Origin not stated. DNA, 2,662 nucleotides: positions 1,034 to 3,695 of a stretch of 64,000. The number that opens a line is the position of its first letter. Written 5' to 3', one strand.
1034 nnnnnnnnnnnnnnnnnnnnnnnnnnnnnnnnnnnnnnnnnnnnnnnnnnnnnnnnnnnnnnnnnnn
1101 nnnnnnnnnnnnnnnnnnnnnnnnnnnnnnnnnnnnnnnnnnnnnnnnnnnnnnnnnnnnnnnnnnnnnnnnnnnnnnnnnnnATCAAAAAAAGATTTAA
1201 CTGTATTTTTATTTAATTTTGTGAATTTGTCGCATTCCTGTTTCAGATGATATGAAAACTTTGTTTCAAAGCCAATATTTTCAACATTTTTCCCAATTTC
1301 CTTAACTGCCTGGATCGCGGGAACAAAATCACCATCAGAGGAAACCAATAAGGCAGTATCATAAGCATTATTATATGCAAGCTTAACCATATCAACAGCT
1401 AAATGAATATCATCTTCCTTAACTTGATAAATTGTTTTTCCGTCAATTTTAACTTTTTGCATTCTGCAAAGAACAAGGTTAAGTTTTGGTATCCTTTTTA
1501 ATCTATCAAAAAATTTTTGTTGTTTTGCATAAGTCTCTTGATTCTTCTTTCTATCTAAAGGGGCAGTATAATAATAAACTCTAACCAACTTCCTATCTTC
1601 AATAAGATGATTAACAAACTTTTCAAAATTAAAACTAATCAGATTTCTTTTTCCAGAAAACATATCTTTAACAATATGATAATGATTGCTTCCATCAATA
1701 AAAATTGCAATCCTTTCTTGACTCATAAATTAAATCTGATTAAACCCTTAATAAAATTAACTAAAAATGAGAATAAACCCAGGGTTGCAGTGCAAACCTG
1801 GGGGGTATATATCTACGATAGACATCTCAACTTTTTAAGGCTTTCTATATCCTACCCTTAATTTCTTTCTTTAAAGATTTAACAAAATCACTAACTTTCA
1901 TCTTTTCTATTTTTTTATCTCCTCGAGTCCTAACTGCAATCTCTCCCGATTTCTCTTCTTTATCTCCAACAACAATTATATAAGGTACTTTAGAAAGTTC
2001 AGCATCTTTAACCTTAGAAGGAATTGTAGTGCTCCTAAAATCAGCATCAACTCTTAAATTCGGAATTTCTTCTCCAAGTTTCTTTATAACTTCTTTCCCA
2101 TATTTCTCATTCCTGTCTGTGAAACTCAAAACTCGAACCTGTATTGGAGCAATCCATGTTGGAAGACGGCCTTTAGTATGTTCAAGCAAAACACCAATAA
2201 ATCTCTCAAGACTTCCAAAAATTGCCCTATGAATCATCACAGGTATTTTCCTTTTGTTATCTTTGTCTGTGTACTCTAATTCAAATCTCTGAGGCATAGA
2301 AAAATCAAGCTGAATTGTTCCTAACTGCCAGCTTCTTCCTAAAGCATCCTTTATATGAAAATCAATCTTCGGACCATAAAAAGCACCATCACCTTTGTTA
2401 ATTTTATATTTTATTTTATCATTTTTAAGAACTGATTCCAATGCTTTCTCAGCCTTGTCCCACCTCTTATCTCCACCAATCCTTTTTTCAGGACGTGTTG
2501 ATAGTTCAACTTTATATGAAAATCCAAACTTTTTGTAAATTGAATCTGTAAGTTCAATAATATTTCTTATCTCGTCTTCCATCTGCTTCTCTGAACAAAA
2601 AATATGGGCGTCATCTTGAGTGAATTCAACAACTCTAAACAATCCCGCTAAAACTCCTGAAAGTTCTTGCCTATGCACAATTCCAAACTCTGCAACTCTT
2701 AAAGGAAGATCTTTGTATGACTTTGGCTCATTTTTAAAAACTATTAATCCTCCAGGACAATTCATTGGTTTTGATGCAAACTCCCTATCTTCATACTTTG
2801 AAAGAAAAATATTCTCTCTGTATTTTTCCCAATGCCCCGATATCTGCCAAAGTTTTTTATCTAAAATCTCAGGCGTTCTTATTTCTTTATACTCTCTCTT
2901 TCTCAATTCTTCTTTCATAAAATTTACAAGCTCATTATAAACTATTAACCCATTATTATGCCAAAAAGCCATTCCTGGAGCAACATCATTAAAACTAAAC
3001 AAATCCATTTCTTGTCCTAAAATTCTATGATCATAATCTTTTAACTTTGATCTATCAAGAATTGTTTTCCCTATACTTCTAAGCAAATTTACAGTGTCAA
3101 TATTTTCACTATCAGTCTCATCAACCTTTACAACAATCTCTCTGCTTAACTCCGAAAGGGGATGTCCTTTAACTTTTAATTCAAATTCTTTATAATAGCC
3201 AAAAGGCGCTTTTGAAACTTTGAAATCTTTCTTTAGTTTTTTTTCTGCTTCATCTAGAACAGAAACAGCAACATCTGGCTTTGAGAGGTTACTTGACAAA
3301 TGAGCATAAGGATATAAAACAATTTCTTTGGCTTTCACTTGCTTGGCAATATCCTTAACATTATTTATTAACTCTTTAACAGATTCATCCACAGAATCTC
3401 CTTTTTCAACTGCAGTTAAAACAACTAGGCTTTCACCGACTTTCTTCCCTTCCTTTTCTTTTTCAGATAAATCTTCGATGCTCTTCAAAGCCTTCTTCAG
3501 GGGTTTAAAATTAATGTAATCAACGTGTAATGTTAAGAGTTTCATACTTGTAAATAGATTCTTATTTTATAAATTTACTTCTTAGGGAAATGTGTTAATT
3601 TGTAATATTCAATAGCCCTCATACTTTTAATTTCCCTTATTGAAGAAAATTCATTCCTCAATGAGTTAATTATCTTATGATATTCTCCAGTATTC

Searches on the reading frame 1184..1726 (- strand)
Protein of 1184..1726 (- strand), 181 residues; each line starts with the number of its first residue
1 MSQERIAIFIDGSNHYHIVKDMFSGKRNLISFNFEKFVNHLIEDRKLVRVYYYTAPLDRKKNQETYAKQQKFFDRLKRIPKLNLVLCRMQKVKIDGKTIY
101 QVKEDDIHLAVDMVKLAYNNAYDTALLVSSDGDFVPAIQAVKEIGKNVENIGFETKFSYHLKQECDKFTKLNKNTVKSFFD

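Call 96: search_protein_families(library=pfam, proteins=[window:1184-1726:-], max_evalue=0.001)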
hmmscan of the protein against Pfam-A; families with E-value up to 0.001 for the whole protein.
window:1184-1726:- (181 aa): 1 family
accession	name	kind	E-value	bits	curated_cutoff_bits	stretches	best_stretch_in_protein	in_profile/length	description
PF01936.24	NYN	-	4.2e-29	102.4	24.2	1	5-171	1-144/145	NYN domain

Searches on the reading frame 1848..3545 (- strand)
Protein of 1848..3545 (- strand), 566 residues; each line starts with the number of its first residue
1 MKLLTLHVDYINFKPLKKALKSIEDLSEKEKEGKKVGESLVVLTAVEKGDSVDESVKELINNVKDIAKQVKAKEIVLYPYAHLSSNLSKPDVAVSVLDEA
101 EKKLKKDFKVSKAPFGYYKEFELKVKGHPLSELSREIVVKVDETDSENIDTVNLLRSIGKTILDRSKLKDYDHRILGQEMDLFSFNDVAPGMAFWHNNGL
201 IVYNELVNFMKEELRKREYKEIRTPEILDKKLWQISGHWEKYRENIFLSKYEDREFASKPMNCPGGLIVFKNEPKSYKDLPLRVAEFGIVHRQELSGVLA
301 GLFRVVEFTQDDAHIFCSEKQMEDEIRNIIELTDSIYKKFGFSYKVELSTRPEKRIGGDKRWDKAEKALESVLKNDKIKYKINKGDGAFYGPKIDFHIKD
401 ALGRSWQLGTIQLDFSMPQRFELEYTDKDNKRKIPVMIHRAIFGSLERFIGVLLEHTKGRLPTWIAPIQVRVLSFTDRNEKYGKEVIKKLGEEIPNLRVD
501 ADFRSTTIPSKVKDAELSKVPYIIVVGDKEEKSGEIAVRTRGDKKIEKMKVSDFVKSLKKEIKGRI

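Call 96: search_protein_families(library=pfam, proteins=[window:1848-3545:-], max_evalue=0.001)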
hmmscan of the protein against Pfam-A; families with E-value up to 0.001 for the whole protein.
window:1848-3545:- (566 aa): 3 families
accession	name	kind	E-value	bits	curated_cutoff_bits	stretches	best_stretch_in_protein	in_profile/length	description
PF00587.30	tRNA-synt_2b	-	3.5e-48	164.5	29.3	1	252-456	7-178/179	tRNA synthetase class II core domain (G, H, P, S and T)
PF08915.16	tRNA-Thr_ED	-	2e-47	161.2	30.2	1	1-137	1-137/137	Archaea-specific editing domain of threonyl-tRNA synthetase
PF03129.25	HGTP_anticodon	-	2.1e-15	57.1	21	1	469-560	1-93/94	Anticodon binding domain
